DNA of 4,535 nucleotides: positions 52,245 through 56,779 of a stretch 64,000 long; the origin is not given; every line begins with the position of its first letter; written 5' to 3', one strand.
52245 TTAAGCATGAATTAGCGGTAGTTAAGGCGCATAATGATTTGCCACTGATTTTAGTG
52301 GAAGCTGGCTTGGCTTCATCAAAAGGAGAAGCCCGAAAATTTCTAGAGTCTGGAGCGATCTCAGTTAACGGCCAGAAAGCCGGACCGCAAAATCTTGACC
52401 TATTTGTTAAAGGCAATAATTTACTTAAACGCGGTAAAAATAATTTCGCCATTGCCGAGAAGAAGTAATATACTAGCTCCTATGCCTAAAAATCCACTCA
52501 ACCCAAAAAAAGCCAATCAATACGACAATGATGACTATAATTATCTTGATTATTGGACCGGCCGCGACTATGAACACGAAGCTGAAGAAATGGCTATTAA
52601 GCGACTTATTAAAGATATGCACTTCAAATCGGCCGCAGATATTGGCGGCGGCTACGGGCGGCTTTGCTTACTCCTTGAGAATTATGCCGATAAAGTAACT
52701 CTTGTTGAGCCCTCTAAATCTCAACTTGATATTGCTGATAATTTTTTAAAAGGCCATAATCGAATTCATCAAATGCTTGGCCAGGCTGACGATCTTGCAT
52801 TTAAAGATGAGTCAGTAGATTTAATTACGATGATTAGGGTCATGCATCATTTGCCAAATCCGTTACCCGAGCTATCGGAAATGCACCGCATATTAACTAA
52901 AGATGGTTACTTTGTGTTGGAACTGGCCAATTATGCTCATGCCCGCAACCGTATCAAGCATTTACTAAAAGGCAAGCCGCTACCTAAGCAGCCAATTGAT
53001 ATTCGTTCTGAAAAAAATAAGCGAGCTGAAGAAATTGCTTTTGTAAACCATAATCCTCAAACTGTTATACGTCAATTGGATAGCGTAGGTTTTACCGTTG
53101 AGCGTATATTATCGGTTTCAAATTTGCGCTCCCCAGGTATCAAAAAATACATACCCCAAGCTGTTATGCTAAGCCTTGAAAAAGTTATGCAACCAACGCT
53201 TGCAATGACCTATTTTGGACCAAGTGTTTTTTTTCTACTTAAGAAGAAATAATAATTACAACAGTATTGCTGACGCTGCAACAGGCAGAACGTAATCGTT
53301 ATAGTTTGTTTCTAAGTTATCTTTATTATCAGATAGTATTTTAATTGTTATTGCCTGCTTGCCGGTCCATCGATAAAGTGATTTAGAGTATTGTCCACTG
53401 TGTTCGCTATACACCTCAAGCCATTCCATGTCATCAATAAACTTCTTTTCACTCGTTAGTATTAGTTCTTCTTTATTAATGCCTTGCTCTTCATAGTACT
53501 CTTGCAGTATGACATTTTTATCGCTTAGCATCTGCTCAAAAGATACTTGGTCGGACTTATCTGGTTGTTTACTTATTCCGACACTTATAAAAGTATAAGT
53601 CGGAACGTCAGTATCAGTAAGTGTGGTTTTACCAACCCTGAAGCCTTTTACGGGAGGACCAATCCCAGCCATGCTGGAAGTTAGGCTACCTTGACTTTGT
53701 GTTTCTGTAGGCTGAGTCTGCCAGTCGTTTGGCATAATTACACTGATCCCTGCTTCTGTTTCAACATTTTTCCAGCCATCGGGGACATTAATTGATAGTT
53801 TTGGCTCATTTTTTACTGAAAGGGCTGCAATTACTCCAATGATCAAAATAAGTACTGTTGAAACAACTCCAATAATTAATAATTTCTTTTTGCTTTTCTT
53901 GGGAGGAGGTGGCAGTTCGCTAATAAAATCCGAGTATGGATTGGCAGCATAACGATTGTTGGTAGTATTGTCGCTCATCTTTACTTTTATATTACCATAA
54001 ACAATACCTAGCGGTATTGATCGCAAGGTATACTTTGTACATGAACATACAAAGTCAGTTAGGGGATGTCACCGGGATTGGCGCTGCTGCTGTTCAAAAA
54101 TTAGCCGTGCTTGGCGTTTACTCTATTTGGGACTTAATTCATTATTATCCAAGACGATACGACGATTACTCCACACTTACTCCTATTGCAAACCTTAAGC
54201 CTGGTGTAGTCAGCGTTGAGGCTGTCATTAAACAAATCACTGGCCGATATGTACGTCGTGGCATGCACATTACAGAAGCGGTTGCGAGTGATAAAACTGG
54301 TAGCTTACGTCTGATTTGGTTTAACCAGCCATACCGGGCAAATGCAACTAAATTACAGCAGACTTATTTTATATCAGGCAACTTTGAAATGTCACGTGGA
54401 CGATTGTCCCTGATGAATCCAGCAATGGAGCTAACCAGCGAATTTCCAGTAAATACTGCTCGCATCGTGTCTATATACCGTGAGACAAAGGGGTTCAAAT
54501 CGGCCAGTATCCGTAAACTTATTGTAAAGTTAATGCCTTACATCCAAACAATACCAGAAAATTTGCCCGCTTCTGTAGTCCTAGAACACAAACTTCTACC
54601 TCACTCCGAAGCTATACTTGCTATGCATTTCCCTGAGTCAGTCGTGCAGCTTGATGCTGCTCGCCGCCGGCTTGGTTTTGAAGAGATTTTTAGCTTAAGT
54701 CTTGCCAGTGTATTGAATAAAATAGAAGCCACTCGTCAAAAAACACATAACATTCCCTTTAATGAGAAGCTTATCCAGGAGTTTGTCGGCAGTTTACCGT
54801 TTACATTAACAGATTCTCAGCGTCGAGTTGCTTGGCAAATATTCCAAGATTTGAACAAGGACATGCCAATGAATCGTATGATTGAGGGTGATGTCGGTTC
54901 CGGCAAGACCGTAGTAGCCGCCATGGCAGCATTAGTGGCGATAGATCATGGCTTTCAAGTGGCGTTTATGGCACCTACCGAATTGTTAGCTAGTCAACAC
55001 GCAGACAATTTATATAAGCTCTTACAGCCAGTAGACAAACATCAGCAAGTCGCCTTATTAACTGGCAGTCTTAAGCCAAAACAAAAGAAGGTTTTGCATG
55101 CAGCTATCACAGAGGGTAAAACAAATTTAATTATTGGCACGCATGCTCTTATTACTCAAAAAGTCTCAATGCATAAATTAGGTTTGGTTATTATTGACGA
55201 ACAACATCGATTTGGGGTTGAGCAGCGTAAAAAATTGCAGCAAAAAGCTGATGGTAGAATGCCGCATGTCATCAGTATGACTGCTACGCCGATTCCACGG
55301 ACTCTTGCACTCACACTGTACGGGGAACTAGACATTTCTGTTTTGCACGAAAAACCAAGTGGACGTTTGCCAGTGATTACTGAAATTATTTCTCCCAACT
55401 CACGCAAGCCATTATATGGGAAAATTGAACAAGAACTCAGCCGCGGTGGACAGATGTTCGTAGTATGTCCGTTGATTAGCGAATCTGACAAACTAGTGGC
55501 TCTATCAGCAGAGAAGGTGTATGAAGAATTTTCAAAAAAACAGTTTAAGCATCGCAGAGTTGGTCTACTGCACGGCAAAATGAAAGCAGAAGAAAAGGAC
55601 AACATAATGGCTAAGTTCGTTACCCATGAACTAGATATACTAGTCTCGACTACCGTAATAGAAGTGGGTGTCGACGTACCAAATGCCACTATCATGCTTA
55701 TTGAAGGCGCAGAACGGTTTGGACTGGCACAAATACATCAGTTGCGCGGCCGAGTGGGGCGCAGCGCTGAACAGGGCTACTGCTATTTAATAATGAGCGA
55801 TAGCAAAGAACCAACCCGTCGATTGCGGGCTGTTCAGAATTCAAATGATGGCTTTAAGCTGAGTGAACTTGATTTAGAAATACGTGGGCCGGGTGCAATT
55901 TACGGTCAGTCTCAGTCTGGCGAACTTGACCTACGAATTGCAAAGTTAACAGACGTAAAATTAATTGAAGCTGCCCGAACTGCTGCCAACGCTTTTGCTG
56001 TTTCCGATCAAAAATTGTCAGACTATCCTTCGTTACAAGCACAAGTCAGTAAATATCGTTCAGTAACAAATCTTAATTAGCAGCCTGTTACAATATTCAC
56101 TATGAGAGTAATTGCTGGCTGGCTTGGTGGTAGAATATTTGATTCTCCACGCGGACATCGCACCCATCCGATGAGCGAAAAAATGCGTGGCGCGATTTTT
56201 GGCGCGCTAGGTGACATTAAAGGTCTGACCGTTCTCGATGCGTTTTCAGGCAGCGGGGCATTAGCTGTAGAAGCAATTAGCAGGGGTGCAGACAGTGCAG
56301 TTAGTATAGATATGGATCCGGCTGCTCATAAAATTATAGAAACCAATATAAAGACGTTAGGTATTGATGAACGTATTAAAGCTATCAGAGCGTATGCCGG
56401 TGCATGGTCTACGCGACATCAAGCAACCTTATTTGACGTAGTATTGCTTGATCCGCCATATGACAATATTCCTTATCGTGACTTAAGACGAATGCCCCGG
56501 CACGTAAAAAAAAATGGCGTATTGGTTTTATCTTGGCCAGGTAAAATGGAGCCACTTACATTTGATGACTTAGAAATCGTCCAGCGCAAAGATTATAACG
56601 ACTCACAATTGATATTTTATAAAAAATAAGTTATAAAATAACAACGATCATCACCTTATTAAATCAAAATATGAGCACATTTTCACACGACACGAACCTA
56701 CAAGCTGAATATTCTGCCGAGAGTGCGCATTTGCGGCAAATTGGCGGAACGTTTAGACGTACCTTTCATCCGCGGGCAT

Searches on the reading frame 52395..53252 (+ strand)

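Call 42: search_protein_families(library=pfam, proteins=[window:52395-53252:+])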
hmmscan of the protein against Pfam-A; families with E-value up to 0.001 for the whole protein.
window:52395-53252:+ (285 aa): 8 families
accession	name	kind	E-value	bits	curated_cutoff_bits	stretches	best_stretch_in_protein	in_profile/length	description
PF08241.18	Methyltransf_11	-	1.4e-17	64.6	21.2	1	82-175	2-95/95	Methyltransferase domain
PF13489.12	Methyltransf_23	-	2.3e-14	53.9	27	1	81-189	27-131/164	Methyltransferase domain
PF13649.12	Methyltransf_25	-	7.7e-14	52.6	27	1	81-171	2-97/97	Methyltransferase domain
PF08242.18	Methyltransf_12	-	8.3e-12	46.1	30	1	82-173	2-98/98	Methyltransferase domain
PF13847.12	Methyltransf_31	-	7.9e-10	39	27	1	81-185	8-117/145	Methyltransferase domain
PF01209.24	Ubie_methyltran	-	8.4e-05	22.5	20.1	1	68-177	39-154/233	ubiE/COQ5 methyltransferase family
PF05891.18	Methyltransf_PK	-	0.00019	21.5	27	1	65-175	44-159/218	AdoMet dependent proline di-methyltransferase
PF07021.18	MetW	-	0.00055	20.1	21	1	68-194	7-126/193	Methionine biosynthesis protein MetW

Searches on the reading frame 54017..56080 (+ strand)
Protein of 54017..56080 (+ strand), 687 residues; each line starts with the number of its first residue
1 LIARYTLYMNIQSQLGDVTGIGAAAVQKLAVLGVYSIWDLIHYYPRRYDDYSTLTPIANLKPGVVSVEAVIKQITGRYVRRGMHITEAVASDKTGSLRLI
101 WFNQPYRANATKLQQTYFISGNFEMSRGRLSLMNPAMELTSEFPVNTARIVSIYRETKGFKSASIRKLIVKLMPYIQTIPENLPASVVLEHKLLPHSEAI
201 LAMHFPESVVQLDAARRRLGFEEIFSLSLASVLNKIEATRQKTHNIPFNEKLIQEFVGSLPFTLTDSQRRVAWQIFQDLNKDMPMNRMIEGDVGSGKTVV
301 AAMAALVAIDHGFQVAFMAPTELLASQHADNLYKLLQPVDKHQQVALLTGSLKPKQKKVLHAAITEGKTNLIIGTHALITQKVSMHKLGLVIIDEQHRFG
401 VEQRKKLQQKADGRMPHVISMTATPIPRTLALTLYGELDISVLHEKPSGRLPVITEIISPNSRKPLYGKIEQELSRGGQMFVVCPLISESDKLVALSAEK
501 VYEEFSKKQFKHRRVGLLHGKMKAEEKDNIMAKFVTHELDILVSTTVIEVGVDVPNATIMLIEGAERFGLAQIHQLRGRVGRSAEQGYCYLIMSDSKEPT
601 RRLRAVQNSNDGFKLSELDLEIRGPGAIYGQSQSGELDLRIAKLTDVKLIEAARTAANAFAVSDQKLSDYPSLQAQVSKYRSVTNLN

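Call 42: search_protein_families(library=pfam, proteins=[window:54017-56080:+])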
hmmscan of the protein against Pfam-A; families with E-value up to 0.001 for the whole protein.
window:54017-56080:+ (687 aa): 7 families
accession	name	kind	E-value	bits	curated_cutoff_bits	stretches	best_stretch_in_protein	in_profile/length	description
PF00270.35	DEAD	-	8e-23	81.4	26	1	285-430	15-164/167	DEAD/DEAH box helicase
PF00271.37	Helicase_C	-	2.5e-21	76.4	23.5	1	471-583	7-109/110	Helicase conserved C-terminal domain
PF17191.10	RecG_wedge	-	3.1e-20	72.8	23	1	20-175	7-161/162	RecG wedge domain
PF04851.21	ResIII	-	7e-12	46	22.5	1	263-425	3-162/164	Type III restriction enzyme, res subunit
PF19833.4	RecG_dom3_C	-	1.8e-09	38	26.8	1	610-668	2-62/87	ATP-dependent DNA helicase RecG, domain 3, C-terminal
PF22590.2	Cas3-like_C_2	-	1.2e-05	25.9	27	1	498-583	15-104/106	CRISPR-associated nuclease/helicase Cas3, C-terminal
PF13604.12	AAA_30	-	3.1e-05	24.2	27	1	282-418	16-119/191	AAA domain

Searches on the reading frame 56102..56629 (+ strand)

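Call 42: search_protein_families(library=pfam, proteins=[window:56102-56629:+])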
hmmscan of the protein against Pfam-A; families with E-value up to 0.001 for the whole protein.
window:56102-56629:+ (175 aa): 8 families
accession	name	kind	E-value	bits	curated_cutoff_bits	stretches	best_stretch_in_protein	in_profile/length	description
PF03602.21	Cons_hypoth95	-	2.5e-36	125.5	24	1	1-174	1-182/182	Conserved hypothetical protein 95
PF13847.12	Methyltransf_31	-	1.6e-07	31.6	27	1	40-153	3-119/145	Methyltransferase domain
PF06325.19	PrmA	-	5.7e-07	29.8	22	1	41-115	162-231/296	Ribosomal protein L11 methyltransferase (PrmA)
PF09445.16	Methyltransf_15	-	5.5e-06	26.5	22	1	43-127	3-88/165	RNA cap guanine-N2 methyltransferase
PF02475.24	TRM5-TYW2_MTfase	-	6.6e-06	26.6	28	1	41-125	37-119/164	TRM5/TYW2 methyltransferase domain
PF02005.22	TRM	-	3e-05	23.8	27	1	42-142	51-150/376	N2,N2-dimethylguanosine tRNA methyltransferase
PF13649.12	Methyltransf_25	-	9.2e-05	23.5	27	1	44-139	1-97/97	Methyltransferase domain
PF01170.24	UPF0020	-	0.00054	20.1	22.3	0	23-120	11-131/197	RMKL-like, methyltransferase domain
